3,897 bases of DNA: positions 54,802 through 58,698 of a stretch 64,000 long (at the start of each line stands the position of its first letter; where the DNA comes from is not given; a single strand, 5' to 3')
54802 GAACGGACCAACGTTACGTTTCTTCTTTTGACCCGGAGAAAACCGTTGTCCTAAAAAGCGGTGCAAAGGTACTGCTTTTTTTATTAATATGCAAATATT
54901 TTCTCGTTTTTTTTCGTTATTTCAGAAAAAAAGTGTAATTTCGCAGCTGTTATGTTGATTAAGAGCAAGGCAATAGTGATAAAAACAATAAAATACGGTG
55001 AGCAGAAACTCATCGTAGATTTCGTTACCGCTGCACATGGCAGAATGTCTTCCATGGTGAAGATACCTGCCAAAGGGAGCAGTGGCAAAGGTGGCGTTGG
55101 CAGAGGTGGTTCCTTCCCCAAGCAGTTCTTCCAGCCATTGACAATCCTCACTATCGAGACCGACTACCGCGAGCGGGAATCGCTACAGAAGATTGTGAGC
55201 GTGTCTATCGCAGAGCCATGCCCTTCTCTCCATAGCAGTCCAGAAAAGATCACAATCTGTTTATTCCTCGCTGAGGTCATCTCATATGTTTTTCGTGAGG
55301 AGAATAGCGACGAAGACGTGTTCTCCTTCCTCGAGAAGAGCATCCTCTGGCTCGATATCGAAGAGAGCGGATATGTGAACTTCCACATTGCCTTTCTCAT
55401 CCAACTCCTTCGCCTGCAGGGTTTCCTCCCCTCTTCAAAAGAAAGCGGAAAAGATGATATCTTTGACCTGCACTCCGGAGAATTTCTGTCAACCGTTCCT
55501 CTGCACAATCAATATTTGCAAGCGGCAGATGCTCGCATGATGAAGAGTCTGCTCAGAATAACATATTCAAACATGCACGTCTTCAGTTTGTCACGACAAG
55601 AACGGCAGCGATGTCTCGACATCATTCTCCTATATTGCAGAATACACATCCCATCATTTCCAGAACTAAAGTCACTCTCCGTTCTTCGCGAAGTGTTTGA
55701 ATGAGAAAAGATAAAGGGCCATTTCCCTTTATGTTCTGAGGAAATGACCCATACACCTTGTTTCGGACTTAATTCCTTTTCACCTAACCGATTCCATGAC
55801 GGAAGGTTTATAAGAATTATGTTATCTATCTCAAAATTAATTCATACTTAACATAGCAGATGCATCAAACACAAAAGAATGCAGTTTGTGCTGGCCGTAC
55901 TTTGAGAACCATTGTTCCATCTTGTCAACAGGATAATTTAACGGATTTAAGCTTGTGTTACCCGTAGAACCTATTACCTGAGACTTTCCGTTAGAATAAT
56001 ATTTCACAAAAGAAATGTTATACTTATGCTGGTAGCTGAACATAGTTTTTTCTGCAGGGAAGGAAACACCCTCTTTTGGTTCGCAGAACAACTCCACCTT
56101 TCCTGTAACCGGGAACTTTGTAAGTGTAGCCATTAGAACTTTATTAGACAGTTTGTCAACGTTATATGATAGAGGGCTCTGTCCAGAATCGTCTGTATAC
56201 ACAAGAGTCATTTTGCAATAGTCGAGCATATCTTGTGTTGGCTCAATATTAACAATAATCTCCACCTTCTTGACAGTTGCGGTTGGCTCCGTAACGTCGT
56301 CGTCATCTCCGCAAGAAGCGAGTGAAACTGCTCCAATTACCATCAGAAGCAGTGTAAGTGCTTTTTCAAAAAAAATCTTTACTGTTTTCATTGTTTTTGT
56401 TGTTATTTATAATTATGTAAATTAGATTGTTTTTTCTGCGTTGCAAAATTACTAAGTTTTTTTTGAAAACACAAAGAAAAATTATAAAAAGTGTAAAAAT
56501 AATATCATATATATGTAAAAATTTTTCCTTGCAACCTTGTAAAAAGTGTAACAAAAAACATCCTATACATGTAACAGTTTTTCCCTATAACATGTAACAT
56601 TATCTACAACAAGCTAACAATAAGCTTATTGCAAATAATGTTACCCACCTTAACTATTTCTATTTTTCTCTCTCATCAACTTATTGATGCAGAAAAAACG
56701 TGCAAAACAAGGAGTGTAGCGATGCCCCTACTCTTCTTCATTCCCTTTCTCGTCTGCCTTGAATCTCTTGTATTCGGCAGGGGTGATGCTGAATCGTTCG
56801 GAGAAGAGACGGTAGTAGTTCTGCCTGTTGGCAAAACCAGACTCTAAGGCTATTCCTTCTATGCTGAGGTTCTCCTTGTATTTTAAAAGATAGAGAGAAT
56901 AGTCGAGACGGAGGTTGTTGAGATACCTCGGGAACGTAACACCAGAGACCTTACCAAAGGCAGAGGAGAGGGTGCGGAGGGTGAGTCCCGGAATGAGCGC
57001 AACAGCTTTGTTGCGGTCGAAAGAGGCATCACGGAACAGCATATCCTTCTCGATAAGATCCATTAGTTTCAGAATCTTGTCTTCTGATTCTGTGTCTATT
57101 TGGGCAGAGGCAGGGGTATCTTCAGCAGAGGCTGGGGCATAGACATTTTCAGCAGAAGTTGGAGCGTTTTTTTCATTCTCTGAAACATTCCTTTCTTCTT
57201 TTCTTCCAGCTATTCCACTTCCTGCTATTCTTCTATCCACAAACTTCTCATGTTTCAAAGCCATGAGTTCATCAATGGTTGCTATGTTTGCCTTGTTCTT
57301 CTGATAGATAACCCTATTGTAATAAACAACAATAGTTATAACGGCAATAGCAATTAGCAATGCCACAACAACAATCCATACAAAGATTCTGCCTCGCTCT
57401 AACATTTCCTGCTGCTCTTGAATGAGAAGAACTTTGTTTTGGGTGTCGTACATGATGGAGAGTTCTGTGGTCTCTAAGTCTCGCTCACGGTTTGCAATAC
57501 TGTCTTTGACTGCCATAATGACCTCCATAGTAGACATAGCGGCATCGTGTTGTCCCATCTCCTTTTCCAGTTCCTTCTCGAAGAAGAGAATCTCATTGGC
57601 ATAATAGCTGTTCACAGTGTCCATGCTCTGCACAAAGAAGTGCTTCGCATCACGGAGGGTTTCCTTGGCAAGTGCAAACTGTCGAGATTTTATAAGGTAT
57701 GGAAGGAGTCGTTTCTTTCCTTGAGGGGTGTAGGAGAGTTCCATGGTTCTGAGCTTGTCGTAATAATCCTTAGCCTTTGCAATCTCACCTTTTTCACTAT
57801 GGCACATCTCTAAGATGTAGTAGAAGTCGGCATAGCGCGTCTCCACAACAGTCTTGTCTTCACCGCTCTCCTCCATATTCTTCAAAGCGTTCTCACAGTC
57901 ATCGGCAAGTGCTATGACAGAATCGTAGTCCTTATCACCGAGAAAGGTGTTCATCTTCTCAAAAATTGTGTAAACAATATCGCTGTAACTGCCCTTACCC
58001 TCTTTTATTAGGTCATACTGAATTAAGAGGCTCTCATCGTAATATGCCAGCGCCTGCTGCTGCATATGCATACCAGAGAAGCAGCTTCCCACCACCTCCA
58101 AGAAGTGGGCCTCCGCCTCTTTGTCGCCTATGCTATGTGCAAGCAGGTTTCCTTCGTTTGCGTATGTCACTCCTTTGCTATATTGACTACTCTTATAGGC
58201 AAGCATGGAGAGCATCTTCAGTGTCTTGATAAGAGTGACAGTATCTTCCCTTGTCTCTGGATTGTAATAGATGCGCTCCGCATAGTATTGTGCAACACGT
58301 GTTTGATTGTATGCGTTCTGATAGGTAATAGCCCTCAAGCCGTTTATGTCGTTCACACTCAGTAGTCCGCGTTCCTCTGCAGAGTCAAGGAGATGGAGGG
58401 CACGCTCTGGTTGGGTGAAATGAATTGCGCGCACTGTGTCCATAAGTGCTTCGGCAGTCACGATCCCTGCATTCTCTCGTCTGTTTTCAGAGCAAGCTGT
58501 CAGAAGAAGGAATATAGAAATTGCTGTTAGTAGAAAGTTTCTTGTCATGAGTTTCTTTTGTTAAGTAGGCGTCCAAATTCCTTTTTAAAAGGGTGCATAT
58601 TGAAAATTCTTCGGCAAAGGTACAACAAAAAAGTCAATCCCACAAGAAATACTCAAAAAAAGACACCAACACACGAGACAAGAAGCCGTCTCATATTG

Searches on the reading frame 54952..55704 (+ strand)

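Call 24: search_protein_families(library=pfam, proteins=[window:54952-55704:+], max_evalue=0.00001)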
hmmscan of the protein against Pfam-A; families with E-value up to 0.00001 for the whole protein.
window:54952-55704:+ (250 aa): 2 families
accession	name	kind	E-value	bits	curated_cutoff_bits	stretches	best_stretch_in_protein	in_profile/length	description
PF02565.21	RecO_C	-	9.7e-16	58.3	22.1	1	95-238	2-152/157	Recombination protein O C terminal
PF11967.14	RecO_N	-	1.4e-11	44.7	27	1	1-88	1-78/80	Recombination protein O N terminal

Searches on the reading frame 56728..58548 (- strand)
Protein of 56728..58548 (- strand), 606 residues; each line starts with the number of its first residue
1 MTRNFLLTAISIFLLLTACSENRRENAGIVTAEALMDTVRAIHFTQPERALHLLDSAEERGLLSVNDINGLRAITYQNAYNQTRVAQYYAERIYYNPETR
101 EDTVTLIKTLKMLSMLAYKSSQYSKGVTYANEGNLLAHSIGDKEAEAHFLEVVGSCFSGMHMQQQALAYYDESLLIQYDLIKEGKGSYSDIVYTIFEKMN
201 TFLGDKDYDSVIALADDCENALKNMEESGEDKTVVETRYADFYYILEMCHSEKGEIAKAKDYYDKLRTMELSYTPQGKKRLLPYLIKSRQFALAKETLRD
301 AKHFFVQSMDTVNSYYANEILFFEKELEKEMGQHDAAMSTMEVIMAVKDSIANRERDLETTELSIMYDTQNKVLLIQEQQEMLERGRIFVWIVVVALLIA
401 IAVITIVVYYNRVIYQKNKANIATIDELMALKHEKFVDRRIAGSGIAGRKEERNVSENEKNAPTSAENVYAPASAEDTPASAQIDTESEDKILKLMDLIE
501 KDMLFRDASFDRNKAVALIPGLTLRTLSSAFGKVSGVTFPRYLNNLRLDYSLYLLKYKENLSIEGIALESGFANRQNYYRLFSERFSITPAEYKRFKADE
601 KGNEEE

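Call 24: search_protein_families(library=pfam, proteins=[window:56728-58548:-], max_evalue=0.00001)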
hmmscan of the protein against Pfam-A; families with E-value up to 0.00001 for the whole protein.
window:56728-58548:- (606 aa): 2 families
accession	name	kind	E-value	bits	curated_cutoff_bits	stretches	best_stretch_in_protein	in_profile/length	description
PF12833.13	HTH_18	-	2.8e-14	53.6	33.6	1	521-595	6-79/80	Helix-turn-helix domain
PF00165.29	HTH_AraC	-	2e-07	31.4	26.6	1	557-593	5-40/42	Bacterial regulatory helix-turn-helix proteins, AraC family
